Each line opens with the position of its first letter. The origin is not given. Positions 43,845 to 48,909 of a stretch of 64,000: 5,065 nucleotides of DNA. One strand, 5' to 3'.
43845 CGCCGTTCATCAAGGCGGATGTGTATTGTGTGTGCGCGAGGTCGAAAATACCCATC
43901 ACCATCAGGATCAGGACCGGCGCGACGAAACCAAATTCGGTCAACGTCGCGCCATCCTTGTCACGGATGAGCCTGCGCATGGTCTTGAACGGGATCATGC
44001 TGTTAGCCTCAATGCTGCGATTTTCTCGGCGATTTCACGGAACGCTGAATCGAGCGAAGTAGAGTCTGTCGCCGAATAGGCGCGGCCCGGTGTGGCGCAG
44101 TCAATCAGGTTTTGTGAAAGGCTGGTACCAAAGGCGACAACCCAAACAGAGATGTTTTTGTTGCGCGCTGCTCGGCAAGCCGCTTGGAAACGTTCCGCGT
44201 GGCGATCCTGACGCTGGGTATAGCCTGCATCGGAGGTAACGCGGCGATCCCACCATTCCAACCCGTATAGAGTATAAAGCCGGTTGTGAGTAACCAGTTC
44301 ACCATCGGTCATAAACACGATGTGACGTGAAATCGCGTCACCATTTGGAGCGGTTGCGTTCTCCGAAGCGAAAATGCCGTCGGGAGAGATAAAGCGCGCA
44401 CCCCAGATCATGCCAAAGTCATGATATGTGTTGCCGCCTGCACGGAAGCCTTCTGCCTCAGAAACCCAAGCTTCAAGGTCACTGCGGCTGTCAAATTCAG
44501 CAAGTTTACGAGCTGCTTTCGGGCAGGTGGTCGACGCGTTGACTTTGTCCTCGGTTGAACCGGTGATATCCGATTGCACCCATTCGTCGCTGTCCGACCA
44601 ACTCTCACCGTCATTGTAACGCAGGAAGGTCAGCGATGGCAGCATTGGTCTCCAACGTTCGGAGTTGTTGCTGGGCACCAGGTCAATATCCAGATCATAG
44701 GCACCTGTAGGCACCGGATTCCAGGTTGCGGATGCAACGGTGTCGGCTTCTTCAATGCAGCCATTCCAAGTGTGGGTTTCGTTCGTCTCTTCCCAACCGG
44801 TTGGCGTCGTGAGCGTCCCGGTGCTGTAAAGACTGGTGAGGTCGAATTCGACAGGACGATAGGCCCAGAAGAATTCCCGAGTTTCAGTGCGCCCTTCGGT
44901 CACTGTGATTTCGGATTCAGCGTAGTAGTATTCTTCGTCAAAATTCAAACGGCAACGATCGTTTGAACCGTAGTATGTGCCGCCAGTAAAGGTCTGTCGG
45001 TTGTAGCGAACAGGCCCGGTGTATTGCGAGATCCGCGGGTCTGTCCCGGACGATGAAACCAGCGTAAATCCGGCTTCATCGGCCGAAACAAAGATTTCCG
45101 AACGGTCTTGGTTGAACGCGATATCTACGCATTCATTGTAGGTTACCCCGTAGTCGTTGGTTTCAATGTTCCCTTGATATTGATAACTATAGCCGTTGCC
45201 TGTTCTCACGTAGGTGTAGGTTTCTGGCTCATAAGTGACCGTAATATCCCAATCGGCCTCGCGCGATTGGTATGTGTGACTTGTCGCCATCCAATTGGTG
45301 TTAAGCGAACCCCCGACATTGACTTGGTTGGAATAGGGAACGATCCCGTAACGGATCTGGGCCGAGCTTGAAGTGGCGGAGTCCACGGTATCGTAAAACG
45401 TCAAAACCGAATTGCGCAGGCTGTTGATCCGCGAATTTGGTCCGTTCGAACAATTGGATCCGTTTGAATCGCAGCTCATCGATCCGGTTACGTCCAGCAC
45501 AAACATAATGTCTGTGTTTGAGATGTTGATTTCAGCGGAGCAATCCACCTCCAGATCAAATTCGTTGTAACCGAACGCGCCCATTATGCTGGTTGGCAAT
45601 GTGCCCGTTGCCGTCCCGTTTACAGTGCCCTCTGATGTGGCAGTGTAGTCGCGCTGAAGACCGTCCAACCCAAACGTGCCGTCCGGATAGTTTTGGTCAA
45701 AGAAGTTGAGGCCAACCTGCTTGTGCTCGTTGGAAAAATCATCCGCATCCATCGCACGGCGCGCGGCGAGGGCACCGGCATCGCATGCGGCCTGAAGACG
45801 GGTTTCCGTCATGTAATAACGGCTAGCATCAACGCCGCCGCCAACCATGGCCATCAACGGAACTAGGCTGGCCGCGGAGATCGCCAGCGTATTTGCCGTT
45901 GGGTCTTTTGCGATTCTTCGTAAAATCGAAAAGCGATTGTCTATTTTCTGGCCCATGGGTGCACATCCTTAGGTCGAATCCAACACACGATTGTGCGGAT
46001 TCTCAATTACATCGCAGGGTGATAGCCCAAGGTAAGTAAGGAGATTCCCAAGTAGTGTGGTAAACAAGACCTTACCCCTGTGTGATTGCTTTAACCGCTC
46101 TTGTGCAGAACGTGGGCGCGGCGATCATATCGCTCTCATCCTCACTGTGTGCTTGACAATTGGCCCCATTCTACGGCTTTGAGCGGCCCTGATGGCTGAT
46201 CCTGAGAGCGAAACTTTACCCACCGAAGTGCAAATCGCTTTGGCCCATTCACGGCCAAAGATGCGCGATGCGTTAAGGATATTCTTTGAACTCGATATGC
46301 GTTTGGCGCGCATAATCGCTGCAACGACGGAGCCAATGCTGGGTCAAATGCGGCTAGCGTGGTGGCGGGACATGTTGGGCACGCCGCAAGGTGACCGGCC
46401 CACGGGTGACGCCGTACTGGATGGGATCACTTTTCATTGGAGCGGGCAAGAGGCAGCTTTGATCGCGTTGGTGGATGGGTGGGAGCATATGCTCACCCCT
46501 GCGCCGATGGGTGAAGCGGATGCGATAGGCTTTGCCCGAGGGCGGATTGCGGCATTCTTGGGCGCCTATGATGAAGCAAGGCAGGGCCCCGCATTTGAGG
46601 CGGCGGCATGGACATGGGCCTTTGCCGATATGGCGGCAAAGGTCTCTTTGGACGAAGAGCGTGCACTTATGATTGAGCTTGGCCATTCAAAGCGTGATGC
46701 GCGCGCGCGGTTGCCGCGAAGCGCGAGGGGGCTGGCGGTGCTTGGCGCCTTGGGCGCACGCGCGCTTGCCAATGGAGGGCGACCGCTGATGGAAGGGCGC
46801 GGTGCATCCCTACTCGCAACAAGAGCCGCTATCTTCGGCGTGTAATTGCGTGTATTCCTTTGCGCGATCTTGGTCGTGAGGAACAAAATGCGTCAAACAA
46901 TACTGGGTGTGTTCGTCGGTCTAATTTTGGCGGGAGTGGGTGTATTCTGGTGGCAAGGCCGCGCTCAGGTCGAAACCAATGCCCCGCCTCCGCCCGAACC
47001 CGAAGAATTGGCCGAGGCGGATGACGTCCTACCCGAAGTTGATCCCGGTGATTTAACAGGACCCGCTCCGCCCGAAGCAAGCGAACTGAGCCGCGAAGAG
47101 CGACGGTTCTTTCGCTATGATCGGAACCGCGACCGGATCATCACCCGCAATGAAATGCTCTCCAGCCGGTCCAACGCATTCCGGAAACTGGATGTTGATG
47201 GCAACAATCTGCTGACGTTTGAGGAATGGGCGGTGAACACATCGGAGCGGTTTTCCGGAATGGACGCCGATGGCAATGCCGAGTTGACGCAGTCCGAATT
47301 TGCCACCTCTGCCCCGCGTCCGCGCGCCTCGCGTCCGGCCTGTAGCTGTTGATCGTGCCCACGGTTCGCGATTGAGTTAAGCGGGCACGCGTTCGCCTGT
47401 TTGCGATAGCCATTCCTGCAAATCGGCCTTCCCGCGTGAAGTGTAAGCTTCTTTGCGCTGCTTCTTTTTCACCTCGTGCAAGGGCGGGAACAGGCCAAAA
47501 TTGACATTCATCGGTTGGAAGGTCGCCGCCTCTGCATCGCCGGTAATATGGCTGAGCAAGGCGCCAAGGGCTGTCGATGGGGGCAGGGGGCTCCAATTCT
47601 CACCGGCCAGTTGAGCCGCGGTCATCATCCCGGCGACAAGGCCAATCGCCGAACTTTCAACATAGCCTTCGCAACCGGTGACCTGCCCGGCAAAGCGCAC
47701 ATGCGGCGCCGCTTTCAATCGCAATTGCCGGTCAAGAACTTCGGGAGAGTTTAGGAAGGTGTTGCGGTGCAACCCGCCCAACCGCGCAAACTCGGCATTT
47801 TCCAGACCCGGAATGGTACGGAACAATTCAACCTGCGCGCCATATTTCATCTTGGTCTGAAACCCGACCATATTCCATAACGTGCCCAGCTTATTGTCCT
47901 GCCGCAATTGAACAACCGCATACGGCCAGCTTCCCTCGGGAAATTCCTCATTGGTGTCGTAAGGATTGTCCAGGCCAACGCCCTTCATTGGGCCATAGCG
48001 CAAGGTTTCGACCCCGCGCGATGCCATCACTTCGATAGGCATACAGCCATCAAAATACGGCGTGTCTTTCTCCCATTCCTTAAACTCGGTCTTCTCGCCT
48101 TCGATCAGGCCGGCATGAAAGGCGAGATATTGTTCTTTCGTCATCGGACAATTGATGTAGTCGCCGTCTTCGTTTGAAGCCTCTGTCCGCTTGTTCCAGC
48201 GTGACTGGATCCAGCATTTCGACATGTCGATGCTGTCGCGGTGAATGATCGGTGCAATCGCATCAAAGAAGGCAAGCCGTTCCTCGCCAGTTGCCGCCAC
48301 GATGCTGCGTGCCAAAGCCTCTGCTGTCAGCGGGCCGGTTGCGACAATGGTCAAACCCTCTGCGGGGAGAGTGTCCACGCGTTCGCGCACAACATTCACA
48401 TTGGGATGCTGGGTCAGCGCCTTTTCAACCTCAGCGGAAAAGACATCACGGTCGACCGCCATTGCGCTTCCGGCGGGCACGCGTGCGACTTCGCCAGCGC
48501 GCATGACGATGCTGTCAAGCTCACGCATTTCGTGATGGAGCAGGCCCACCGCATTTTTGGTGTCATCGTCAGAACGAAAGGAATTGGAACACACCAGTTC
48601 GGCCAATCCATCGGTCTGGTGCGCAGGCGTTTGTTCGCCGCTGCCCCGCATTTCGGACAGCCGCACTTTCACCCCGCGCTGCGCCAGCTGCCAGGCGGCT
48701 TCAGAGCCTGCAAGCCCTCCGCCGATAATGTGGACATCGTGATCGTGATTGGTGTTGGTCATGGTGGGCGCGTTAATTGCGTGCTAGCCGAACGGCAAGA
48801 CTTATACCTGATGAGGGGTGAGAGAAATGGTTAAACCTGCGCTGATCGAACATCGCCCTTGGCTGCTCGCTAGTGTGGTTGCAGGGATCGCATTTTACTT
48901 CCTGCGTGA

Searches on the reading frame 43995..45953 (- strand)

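Call 56: search_protein_families(library=ncbifam, proteins=[window:43995-45953:-], max_evalue=1e-10)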
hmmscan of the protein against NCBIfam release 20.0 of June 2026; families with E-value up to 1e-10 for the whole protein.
window:43995-45953:- (652 aa): 0 families

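Call 57: search_protein_families(library=pfam, proteins=[window:43995-45953:-], max_evalue=0.00001)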
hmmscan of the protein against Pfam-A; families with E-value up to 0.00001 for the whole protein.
window:43995-45953:- (652 aa): 1 family
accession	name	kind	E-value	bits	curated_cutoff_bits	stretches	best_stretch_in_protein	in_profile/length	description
PF13400.11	Tad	-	1.5e-11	44.9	22.3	1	23-65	4-46/47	Putative Flp pilus-assembly TadE/G-like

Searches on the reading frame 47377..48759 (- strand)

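Call 57: search_protein_families(library=pfam, proteins=[window:47377-48759:-], max_evalue=0.00001)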
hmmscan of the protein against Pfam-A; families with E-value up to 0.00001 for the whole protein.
window:47377-48759:- (460 aa): 2 families
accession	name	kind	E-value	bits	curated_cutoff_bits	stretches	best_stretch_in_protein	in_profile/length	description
PF01134.28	GIDA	-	3.8e-95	319.7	22.1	1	8-387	1-390/391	Glucose inhibited division protein A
PF01266.30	DAO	-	6.4e-06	26.4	27.9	0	8-54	1-48/353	FAD dependent oxidoreductase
